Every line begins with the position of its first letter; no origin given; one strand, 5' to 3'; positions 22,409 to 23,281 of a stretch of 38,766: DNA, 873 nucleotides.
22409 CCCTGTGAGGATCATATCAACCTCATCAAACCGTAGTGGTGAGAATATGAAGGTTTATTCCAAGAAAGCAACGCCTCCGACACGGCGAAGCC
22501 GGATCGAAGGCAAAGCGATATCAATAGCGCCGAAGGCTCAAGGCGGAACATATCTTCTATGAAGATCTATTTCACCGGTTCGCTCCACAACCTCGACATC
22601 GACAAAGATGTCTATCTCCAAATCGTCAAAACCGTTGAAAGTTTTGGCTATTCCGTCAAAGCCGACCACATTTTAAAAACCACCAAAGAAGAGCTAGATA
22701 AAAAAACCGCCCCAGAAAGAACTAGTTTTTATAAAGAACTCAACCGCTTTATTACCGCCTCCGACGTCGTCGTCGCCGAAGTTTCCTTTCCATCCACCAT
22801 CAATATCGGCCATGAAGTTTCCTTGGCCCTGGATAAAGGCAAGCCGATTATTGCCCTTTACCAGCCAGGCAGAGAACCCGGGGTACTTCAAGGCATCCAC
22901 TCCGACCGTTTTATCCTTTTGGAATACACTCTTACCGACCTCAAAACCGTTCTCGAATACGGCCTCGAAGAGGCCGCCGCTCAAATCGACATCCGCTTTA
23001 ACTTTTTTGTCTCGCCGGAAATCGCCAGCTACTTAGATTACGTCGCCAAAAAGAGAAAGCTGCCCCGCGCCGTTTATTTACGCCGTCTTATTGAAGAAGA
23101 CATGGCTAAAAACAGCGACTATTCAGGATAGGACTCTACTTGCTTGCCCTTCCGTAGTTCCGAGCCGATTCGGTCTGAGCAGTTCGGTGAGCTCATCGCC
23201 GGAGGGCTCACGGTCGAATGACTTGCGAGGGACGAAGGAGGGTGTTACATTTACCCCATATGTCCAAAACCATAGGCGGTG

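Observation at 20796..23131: Two paralogous NDT-like / ribbon-helix-helix fusion proteins bracketing a PfkB kinase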

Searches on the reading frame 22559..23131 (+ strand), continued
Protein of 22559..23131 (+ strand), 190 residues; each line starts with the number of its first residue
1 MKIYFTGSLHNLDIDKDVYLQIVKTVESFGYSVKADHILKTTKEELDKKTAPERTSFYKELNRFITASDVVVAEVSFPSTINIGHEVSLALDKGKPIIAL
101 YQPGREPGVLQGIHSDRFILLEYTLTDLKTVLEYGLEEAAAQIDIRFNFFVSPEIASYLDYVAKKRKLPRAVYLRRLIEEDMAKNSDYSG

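Call 47: search_protein_families(library=ncbifam, proteins=[L042:2245-3177:+, L055:8585-9325:+], max_evalue=0.001)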
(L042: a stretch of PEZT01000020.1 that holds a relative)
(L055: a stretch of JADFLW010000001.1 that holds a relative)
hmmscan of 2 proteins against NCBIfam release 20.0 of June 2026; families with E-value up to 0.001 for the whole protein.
L042:2245-3177:+ (311 aa): 0 families

L055:8585-9325:+ (247 aa): 1 family
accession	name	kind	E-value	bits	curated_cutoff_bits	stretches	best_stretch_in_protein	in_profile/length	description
NF003296.0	PRK04296.1-1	equivalog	5.5e-13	49.4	183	1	55-245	6-189/195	thymidine kinase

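Call 56: find_related_loci(query=A1, collection=viral_contigs, flank=6000)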
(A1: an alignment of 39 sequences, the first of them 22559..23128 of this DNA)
Query A1 (190 aa) in viral_contigs; peptide patterns used: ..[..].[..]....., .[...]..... (x = any residue, [..] = any of these).
206 stretches matched a pattern, but none encodes a relative of the query by tblastn (E <= 1e-3).
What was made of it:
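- On HicB-type type II antitoxin: Absent from viral contigs (call 56).
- The family is absent from viral contigs (call 56). Not found on viral contigs (call 56).
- Tried and rejected: No relatives on viral contigs (call 56).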

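Call 57: find_encoding_contigs(protein=window:22559-23131:+, flank=3000, max_places=4)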
Protein window:22559-23131:+ (190 aa): 22 contigs read that carry it; 4 places shown.
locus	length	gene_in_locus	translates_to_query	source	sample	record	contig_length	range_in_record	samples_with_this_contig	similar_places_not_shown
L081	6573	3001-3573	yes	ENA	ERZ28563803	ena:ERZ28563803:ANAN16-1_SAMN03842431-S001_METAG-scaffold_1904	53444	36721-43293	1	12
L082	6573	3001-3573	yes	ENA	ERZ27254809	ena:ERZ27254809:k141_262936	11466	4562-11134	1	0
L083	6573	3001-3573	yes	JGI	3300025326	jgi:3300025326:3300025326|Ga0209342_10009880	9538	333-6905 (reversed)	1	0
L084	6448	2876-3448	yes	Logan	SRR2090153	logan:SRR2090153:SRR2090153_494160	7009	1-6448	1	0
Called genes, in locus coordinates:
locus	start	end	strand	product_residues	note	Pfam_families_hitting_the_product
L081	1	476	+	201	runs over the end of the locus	PF00633:HHH (weak), PF21176:RecR_HhH, PF02132:RecR_ZnF (weak), PF01751:Toprim, PF13662:Toprim_4, PF21175:RecR_C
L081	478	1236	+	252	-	PF13489:Methyltransf_23, PF08241:Methyltransf_11, PF13649:Methyltransf_25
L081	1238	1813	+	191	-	-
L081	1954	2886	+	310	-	PF00294:PfkB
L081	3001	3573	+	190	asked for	-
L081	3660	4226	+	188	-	-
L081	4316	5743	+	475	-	PF01406:tRNA-synt_1e, PF09334:tRNA-synt_1g (faint), PF00133:tRNA-synt_1 (weak)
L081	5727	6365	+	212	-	-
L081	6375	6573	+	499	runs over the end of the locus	PF00478:IMPDH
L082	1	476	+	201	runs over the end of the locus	PF00633:HHH (weak), PF21176:RecR_HhH, PF02132:RecR_ZnF (weak), PF01751:Toprim, PF13662:Toprim_4, PF21175:RecR_C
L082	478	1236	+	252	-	PF13489:Methyltransf_23, PF08241:Methyltransf_11, PF13649:Methyltransf_25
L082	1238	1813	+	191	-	-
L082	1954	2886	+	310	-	PF00294:PfkB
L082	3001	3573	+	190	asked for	-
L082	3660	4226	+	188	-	-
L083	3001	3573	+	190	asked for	-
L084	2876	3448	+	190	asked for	-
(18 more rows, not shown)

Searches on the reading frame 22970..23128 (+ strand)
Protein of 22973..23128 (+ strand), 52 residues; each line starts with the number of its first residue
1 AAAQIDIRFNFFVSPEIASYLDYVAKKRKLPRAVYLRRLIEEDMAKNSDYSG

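Call 13: search_protein_families(library=pfam, proteins=[window:22988-23128:+], max_evalue=10)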
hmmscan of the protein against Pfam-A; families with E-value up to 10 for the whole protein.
seq(47 aa): 0 families

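Call 14: search_solved_structures(query=window:22973-23128:+, max_evalue=10, show_alignments=4)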
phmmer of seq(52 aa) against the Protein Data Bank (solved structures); distinct sequences matched with E-value up to 10: 3.
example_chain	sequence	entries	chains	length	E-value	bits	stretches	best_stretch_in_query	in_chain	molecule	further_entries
2k5j_A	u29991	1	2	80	0.83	13.5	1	8-47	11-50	uncharacterized protein yiiF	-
7by2_A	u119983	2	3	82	1.2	13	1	11-47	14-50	CopG family transcriptional regulator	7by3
8uao_A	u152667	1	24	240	1.8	12.5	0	18-48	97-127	DpHF18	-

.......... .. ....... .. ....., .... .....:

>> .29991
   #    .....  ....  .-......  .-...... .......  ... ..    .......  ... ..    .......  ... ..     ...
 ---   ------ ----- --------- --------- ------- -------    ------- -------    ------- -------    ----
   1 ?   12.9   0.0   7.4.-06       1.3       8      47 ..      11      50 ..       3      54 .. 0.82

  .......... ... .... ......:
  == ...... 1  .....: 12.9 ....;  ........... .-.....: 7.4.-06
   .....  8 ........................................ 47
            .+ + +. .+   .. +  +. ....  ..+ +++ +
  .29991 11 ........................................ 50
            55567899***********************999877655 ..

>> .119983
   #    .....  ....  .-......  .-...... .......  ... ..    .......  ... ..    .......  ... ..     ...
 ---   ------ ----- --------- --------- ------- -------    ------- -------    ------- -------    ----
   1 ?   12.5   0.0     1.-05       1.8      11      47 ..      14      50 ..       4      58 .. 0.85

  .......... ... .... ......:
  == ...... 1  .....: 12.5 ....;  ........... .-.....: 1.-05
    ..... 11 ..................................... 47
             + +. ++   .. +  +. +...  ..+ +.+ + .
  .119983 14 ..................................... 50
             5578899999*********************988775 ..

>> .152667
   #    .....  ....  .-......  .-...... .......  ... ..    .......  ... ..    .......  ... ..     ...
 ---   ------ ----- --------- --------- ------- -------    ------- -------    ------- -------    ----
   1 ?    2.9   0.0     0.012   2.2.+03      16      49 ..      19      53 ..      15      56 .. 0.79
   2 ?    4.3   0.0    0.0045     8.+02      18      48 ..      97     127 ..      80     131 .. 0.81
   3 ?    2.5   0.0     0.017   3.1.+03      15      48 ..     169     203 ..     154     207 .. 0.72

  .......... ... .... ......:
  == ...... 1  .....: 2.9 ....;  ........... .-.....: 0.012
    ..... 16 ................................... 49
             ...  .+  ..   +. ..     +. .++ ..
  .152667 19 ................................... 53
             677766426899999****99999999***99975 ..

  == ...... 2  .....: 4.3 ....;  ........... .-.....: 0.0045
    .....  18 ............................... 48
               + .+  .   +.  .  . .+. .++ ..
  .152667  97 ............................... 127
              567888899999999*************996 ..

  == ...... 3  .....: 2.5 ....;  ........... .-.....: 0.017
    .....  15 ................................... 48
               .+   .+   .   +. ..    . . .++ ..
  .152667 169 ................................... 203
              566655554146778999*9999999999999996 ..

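Call 17: search_solved_structures(query=A2, max_evalue=10, show_alignments=3)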
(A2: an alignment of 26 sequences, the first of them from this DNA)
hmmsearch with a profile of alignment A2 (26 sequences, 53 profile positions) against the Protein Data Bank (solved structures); distinct sequences matched with E-value up to 10: 2.
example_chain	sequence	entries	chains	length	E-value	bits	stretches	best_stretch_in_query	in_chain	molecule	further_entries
7by2_A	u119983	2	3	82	0.88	12.5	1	18-48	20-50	CopG family transcriptional regulator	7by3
3j79_W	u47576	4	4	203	1.6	11.6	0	16-48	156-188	60S ribosomal protein uL22 | 60S ribosomal protein L17, putative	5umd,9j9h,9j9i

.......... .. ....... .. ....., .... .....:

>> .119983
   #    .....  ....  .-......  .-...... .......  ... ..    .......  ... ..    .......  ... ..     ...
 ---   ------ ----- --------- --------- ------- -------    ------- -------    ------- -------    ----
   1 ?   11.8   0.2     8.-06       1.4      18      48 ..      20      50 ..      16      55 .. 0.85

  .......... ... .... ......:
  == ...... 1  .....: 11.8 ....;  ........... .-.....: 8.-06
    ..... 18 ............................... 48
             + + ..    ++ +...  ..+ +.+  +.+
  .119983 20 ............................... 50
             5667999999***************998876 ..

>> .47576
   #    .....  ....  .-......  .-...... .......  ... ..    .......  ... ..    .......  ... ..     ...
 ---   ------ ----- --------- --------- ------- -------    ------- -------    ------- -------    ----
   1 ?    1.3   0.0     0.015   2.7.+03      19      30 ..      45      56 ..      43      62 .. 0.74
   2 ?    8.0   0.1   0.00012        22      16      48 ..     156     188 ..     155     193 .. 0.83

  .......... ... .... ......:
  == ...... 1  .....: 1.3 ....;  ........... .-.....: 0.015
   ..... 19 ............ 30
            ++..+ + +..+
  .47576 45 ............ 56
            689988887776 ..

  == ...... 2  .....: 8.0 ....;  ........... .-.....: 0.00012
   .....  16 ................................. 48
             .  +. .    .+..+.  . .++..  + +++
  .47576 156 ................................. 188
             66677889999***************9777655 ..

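Call 23: search_protein_representatives(alignment_id=A2)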
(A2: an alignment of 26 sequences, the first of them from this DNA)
Query: 26 sequences, 53 profile positions. Proteins with E-value up to 0.001 (for the whole library): 377; up to 1e-10: 114; up to 1e-30: 0. The best 150 are listed.
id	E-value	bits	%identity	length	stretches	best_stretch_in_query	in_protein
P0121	4.6e-27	109.5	-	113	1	1-53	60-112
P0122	9.3e-27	108.5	-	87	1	2-52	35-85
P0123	3.1e-26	106.8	-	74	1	1-52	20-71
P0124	4.2e-26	106.4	-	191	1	1-53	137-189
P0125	8.9e-26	105.4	-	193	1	2-52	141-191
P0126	2.3e-25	104.1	-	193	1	1-53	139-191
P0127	4.6e-25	103.1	-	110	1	1-53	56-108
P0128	8.2e-25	102.3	-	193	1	2-53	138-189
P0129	1.6e-24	101.3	-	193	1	2-52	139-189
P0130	2.3e-24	100.8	-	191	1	3-53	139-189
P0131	2.8e-24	100.6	-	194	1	2-52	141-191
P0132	7.9e-24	99.1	-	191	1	2-52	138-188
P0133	8.8e-24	99.0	-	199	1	2-51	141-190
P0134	1.2e-23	98.6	-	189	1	1-52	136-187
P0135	1.3e-23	98.4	-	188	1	3-52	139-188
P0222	5.5e-12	61.2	-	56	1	9-48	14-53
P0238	5.5e-10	54.8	-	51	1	9-47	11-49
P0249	3.2e-09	52.4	-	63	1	6-52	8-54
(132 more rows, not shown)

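Call 26: search_protein_families(library=pfam, alignment_id=A2, max_evalue=10)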
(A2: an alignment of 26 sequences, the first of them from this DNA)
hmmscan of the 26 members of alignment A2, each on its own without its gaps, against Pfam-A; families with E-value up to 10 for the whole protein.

A. member 1, seq(53 aa): 0 families

B. families by the number of members that match (of 26 scanned): 7 families
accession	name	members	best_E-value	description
PF12651.13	RHH_3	11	0.00014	Ribbon-helix-helix domain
PF22951.1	3HBD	4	0.053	Three-helical bundle domain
PF06636.16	DUF1157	2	0.069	Protein of unknown function (DUF1157)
PF09088.17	MIF4G_like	1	0.073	MIF4G like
PF14278.11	TetR_C_8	1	0.11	Transcriptional regulator C-terminal region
PF06861.16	BALF1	1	0.13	BALF1 protein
PF11654.13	NCE101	1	0.18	Non-classical export protein 1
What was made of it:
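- On Ribbon-helix-helix (Arc/MetJ/CopG) superfamily: 11 of 26 tails hit RHH_3 (call 26).
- RHH: 11 of 26 family tails hit Pfam RHH_3 (call 26).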

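Call 44: predict_structure(alignment_id=A2)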
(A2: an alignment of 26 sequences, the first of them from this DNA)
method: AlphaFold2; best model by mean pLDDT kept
length: 53 residues; sequences in the alignment: 26
mean_pLDDT: 81.2   pTM: 0.58
mean pLDDT of the five models: 81.2, 80.9, 80.7, 79.8, 77.9
residues with pLDDT >= 90: 32; 70-90: 8; 50-70: 8; < 50: 5
segments of 3 or more residues with pLDDT < 50: 1-3
pLDDT, mean of each block of 10 residues (from residue 1): 50 81 95 92 91 73
secondary structure, 60 per line:
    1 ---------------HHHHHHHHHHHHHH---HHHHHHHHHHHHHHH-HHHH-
elements in order: H16-29 H33-47 H49-52
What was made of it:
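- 22988..23113 (+): RHH domain of paralog B (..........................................). The tail-only AF2 model shows an extended strand segment plus two helices at pLDDT 91-95 (call 44).
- On Ribbon-helix-helix (Arc/MetJ/CopG) superfamily: Tail-only model: extended residues 7-15, helices 16-29 and 33-47, pLDDT 91-95 (call 44).
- Closest known: Arc / Mnt / CopG / NikR-N ribbon-helix-helix DNA-binding domains. Same: Strand-helix-helix topology in about 42 residues (call 44).
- The predicted topology is strand-helix-helix (call 44).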

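Call 48: fold_search(model_id=the predicted structure, library=pdb)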
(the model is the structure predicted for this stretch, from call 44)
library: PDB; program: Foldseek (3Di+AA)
matches with E <= 10: 7; with E <= 0.001: 0
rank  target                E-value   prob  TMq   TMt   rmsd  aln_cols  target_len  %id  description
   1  1b28_MODEL_1_A        2.4e+00  0.38  0.62  0.62   2.2        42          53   21  ARC REPRESSOR MYL MUTANT FROM SALMONELLA BACTERIOPHAGE P22 (released 1999-11-03)
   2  2wvb_A                3.0e+00  0.35  0.62  0.28   2.0        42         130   24  Structural and mechanistic insights into Helicobacter pylori NikR function (released 2010-01-19)
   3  2wvd_D                4.3e+00  0.35  0.68  0.28   1.3        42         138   24  Structural and mechanistic insights into Helicobacter pylori NikR function (released 2010-01-19)
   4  1arq_MODEL_1_A        4.7e+00  0.28  0.67  0.67   2.6        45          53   16  RELAXATION MATRIX REFINEMENT OF THE SOLUTION STRUCTURE OF THE ARC REPRESSOR (released 1994-01-31)
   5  2kel_MODEL_1_A        5.8e+00  0.28  0.66  0.74   1.2        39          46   18  Structure of the transcription regulator SvtR from the hyperthermophilic archaeal virus SIRV1 (released 2009-06-16)
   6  2caj_A                5.8e+00  0.21  0.63  0.29   1.9        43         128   23  NikR from Helicobacter pylori in closed trans-conformation and nickel bound to 4 intermediary sites (released 2006-07-17)
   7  1bdv_B                6.8e+00  0.20  0.63  0.63   2.6        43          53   14  ARC FV10 COCRYSTAL (released 1999-01-06)
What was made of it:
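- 22988..23113 (+): All 7 Foldseek hits are RHH proteins (call 48).
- On Ribbon-helix-helix (Arc/MetJ/CopG) superfamily: All 7 Foldseek hits are RHH proteins (Arc, HpNikR, SvtR) at rmsd 1.2-2.6 A over 39-45 columns, but E is 2.4-6.8 because the domain is so small (call 48).
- Closest known: Arc / Mnt / CopG / NikR-N ribbon-helix-helix DNA-binding domains. Same: All Foldseek hits are RHH proteins (call 48).
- All 7 Foldseek hits are Arc, NikR or SvtR at rmsd 1.2-2.6 A (call 48).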

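Call 59: find_encoding_contigs(protein=P0238, flank=4000, max_places=4)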
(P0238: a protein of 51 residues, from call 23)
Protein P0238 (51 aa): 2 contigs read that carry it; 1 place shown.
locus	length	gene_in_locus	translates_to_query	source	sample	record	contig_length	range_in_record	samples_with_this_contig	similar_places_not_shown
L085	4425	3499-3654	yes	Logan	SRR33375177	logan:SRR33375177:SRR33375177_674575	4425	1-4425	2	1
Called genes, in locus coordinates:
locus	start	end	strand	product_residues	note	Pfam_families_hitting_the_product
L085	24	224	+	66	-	PF13384:HTH_23 (weak)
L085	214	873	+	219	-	PF18896:SLT_3 (weak)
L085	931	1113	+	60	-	-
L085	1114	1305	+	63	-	-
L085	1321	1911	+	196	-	-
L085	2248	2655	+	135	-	PF04480:DUF559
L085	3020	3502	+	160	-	-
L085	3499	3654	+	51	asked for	-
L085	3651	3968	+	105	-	-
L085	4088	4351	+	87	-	-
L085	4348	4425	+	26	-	?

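Call 60: find_encoding_contigs(protein=P0249, flank=4000, max_places=4)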
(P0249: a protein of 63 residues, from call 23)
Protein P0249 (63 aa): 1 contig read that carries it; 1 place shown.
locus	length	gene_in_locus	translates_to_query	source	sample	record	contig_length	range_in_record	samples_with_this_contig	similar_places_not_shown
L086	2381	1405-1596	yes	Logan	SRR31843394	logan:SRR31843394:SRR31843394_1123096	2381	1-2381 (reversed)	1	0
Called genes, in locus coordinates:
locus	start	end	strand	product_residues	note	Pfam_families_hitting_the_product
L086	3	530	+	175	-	?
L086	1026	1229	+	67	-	-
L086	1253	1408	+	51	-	-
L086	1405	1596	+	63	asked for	-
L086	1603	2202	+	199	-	-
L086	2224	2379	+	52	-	?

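Call 61: find_encoding_contigs(protein=P0222, flank=4000, max_places=4)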
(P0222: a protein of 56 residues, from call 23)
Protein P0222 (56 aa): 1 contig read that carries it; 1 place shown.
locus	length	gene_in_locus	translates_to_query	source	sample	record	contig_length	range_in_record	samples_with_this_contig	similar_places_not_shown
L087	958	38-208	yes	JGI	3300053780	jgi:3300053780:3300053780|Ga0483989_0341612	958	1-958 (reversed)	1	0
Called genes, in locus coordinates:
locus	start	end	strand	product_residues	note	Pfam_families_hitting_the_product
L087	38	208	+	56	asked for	-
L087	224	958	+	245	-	?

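Call 62: search_protein_families(library=pfam, proteins=[L085:3020-3499:+, L085:3651-3965:+, L085:1321-1908:+, L086:1603-2199:+, L086:1026-1226:+, L086:1253-1405:+, L087:224-958:+, L085:4088-4348:+], max_evalue=0.05)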
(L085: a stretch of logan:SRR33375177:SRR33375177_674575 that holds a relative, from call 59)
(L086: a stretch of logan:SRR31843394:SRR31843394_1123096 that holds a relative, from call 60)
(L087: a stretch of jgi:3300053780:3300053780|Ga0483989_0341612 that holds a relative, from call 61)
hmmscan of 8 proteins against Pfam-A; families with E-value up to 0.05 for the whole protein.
L085:3020-3499:+ (160 aa): 0 families

L085:3651-3965:+ (105 aa): 2 families
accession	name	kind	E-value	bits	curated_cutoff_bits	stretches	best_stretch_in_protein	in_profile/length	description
PF08774.17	VRR_NUC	-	0.0005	20.6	23.8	1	43-95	60-114/116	VRR-NUC domain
PF03838.20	RecU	-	0.0011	19.4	25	1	47-92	53-102/162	Recombination protein U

L085:1321-1908:+ (196 aa): 0 families

L086:1603-2199:+ (199 aa): 0 families

L086:1026-1226:+ (67 aa): 0 families

L086:1253-1405:+ (51 aa): 0 families

L087:224-958:+ (245 aa): 2 families
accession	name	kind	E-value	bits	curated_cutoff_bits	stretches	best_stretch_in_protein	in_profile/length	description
PF00149.33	Metallophos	-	4.1e-16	60.4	21.5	1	3-204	2-159/191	Calcineurin-like phosphoesterase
PF06874.16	FBPase_2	-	0.044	12.5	27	0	39-77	189-223/639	Firmicute fructose-1,6-bisphosphatase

L085:4088-4348:+ (87 aa): 1 family
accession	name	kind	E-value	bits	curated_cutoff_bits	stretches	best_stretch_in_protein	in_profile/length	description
PF06687.17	SUR7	-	0.0023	18.1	29.6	1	4-77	3-80/201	SUR7/PalI family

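Call 71: search_protein_families(library=pfam, proteins=[P0222, P0238, P0249], max_evalue=1)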
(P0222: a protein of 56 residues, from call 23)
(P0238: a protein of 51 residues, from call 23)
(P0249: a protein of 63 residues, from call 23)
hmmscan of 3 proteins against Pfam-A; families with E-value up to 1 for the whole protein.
P0222 (56 aa): 3 families
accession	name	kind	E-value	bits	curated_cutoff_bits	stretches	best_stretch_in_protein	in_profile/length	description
PF17390.7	Bac_rhamnosid_C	-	0.021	15.1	22.1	1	8-38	5-33/78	Bacterial alpha-L-rhamnosidase C-terminal domain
PF12651.13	RHH_3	-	0.043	14.2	21.6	1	13-47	3-37/44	Ribbon-helix-helix domain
PF15023.12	DUF4523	-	0.12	12.6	27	1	2-51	49-99/166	Protein of unknown function (DUF4523)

P0238 (51 aa): 1 family
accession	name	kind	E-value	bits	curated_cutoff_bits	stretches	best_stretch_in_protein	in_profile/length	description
PF12651.13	RHH_3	-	0.051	14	21.6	1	10-40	3-33/44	Ribbon-helix-helix domain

P0249 (63 aa): 0 families

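Call 72: search_dna_similar(query=window:22982-23128:+, collection=phages, mode=protein, max_evalue=0.1, max_rows=10)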
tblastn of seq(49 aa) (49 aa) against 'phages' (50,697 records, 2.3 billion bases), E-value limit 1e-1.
Records with a match: 1; places in all: 1; records where one place covers at least 80% of the query: 1.
Best place of each record, by identity: <60% 1.
By first word of the organism name: Dulem 1.
By host as written in the record: Varecia variegata 1.
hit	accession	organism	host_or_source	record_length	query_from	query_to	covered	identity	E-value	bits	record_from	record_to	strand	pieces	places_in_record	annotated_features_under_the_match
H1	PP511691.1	Dulem virus 58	Varecia variegata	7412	3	45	88%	32.6%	7e-2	34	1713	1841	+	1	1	hypothetical protein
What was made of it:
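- Tried and rejected: One marginal tblastn hit in phage genomes (E 0.07, call 72).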
